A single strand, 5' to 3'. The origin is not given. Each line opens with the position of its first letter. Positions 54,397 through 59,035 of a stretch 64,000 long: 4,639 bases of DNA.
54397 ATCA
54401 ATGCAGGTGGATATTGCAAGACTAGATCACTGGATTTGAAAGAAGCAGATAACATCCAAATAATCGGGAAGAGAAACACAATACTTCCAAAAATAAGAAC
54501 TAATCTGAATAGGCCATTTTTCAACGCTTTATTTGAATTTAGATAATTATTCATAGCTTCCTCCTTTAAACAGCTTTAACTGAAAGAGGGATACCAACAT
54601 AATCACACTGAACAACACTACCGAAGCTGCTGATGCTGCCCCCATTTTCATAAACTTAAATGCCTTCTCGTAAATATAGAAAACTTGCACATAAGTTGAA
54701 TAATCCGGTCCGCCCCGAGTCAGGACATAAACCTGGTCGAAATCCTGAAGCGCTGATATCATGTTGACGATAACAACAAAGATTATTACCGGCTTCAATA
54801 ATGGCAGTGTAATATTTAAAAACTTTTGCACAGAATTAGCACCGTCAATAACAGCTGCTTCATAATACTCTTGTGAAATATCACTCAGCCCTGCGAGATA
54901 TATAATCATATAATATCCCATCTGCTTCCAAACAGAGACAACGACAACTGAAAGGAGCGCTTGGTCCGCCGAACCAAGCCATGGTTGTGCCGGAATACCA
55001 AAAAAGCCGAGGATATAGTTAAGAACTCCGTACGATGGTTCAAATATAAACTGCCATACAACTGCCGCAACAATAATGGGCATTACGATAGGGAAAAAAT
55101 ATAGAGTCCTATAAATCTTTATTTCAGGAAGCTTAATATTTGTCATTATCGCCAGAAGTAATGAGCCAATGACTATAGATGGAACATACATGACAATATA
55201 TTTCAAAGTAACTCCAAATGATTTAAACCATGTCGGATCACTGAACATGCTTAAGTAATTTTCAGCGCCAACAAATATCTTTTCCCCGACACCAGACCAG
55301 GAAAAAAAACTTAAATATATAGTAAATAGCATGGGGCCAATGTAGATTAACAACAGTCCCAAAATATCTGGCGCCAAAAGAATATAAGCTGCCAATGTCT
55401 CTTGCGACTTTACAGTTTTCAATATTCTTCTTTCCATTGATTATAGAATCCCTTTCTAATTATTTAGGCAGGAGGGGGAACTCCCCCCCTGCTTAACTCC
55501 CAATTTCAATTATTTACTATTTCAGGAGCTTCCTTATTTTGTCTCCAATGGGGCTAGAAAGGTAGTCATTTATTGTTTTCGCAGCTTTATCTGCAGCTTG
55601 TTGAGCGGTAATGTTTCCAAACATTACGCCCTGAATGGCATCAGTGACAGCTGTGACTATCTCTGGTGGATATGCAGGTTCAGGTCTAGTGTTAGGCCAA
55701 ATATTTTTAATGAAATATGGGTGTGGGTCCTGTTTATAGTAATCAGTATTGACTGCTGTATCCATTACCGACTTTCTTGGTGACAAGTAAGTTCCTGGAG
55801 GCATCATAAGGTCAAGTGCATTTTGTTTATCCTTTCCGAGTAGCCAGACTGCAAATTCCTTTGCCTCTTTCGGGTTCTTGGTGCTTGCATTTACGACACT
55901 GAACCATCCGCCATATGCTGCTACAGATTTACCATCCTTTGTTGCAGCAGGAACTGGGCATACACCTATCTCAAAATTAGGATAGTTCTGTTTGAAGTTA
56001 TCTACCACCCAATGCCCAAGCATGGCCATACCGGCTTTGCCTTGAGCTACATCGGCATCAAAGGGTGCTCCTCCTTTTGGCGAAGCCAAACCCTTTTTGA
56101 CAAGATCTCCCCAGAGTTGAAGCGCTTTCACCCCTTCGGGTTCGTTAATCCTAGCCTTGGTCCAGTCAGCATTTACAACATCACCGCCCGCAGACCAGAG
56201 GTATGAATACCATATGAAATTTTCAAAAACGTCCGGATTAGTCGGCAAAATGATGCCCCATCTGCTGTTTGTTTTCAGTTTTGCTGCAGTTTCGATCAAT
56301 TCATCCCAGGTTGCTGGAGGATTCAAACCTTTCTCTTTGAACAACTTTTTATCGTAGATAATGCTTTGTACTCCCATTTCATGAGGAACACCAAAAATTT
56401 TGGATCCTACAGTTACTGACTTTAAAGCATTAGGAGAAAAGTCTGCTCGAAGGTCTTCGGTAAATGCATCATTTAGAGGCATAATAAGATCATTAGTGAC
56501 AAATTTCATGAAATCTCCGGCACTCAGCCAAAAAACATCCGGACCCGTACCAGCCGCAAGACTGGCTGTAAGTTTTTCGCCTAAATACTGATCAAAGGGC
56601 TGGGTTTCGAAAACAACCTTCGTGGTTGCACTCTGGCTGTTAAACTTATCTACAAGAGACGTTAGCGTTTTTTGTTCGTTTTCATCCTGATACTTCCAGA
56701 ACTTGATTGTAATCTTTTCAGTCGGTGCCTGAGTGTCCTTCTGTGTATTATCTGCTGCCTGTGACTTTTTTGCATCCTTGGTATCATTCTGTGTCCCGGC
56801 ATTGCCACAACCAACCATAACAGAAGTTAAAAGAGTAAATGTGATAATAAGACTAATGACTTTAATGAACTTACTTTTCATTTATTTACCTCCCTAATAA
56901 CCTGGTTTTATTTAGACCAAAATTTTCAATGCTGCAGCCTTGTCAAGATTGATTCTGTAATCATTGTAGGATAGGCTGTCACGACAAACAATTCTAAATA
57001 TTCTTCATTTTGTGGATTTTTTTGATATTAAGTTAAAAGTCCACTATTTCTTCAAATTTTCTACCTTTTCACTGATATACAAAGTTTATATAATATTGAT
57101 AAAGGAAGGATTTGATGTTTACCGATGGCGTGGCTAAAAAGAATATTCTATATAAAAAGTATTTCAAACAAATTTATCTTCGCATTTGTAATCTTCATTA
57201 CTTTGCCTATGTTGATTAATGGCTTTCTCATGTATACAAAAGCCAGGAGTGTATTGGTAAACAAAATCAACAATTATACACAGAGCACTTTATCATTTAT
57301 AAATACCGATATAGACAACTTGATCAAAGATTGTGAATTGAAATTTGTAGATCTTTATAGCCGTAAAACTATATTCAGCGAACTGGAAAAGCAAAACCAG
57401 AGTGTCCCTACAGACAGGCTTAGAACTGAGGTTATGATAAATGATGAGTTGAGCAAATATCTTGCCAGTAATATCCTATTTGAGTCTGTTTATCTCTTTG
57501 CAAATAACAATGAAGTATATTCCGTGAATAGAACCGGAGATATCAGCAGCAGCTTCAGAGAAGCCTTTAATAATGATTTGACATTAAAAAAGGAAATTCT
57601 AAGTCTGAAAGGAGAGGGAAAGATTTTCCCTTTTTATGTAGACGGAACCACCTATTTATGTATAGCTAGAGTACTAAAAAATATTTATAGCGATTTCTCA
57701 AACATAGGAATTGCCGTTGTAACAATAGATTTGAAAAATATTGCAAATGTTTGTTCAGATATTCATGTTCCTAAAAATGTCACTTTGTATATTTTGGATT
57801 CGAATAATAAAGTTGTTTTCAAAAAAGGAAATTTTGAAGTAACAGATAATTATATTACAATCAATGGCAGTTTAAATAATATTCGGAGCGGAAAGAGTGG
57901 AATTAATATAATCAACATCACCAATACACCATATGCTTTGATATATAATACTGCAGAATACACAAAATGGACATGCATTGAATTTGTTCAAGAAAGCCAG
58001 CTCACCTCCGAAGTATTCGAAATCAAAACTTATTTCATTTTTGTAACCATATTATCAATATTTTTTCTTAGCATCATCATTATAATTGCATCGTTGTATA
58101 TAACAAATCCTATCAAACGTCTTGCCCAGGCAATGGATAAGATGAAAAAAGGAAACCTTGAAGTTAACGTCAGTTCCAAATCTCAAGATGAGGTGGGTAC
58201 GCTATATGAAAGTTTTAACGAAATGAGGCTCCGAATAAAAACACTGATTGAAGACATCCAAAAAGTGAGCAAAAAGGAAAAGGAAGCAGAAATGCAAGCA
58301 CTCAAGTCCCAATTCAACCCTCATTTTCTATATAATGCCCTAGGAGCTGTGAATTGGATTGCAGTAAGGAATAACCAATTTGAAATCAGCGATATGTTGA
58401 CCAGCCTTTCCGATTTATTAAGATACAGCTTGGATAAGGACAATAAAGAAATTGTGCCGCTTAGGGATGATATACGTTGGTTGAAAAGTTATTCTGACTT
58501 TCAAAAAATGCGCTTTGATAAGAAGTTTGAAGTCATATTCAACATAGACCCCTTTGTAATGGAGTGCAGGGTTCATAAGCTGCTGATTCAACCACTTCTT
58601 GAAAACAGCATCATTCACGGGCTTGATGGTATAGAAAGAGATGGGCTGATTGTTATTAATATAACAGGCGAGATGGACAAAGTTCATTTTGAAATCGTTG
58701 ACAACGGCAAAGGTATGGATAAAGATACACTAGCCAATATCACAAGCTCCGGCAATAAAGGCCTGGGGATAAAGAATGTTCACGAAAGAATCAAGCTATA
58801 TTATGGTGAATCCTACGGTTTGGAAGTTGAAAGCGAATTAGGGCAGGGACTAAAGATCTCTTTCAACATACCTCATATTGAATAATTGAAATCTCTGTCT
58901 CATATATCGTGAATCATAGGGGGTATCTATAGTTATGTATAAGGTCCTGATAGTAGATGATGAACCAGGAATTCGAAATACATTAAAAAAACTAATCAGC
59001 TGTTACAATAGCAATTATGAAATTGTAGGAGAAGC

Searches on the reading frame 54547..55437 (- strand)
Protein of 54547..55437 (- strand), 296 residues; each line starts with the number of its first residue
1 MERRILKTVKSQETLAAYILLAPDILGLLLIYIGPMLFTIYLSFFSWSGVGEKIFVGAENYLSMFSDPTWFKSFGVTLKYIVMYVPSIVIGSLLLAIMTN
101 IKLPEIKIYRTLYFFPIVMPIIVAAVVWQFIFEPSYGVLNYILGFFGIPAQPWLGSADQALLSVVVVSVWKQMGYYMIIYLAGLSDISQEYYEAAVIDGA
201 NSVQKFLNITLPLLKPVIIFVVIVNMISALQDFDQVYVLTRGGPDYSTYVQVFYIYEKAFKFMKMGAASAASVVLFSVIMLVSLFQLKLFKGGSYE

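Call 5: search_protein_families(library=pfam, proteins=[window:54547-55437:-], max_evalue=0.01)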
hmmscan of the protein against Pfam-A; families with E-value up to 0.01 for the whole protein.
window:54547-55437:- (296 aa): 1 family
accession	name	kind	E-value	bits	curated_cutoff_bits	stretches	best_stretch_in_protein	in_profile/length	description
PF00528.27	BPD_transp_1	-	4.1e-19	69.5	26.4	1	87-286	32-174/184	Binding-protein-dependent transport system inner membrane component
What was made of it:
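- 54547..55437 (-): ABC permease 1. Pfam BPD_transp_1 (call 5).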

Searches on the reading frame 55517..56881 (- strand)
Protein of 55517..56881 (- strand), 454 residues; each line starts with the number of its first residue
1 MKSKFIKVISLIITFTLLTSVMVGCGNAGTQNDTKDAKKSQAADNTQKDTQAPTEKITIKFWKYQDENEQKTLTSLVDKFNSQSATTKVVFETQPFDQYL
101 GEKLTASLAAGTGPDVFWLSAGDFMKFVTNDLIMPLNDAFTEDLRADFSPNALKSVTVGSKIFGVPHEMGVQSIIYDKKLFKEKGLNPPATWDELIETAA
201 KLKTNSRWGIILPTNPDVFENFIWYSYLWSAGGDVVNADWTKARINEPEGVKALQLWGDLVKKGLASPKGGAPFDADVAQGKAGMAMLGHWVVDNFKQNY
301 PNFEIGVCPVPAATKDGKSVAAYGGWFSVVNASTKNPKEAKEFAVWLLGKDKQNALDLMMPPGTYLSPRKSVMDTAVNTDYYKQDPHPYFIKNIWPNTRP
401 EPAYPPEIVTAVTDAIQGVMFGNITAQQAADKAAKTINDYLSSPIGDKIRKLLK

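Call 5: search_protein_families(library=pfam, proteins=[window:55517-56881:-], max_evalue=0.01)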
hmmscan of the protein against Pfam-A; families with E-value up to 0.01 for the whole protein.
window:55517-56881:- (454 aa): 2 families
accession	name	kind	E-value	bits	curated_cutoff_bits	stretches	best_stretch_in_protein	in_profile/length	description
PF01547.30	SBP_bac_1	-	1.3e-40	140.7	26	1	68-353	5-306/307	Bacterial extracellular solute-binding protein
PF13416.11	SBP_bac_8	-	3e-37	129.4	27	1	76-387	2-276/279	Bacterial extracellular solute-binding protein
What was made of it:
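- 55517..56881 (-): Extracellular solute-binding protein of an oligosaccharide ABC importer. Pfam SBP_bac_1/8 (call 5).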

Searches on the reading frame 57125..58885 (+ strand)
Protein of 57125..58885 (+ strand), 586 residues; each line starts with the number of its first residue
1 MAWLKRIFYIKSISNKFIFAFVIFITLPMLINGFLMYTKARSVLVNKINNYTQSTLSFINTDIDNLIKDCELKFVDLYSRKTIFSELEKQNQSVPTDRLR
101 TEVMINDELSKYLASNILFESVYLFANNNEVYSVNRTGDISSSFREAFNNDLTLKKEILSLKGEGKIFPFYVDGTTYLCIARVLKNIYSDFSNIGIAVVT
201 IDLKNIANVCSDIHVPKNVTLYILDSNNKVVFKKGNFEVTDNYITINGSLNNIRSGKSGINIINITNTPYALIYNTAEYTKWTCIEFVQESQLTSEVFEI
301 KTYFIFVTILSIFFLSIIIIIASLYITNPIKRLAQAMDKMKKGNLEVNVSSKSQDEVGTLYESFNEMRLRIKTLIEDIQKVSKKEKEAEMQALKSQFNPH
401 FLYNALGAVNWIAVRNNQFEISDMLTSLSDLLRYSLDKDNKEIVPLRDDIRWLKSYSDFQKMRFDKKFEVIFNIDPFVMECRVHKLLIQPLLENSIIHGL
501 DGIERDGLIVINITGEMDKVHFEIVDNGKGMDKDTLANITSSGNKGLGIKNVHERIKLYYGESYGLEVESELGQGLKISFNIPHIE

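Call 59: search_protein_families(library=pfam, proteins=[window:57125-58885:+], max_evalue=0.001)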
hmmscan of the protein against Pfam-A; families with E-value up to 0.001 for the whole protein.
window:57125-58885:+ (586 aa): 4 families
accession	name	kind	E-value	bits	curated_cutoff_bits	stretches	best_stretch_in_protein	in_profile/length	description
PF06580.19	His_kinase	-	5.5e-26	91.1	25.2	1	388-468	1-81/81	Histidine kinase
PF02743.24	dCache_1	-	7.8e-14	52.2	45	1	44-239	3-184/240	Cache domain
PF00672.30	HAMP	-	3.2e-13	50.2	25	1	324-372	4-52/53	HAMP domain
PF02518.31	HATPase_c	-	3.7e-09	37.4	26.4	1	487-583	9-108/111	Histidine kinase-, DNA gyrase B-, and HSP90-like ATPase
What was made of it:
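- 57125..58885 (+): Sensor histidine kinase (dCache_1, HAMP, His_kinase, HATPase_c), divergently transcribed. Probable regulator of the operon. Pfam, call 59.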
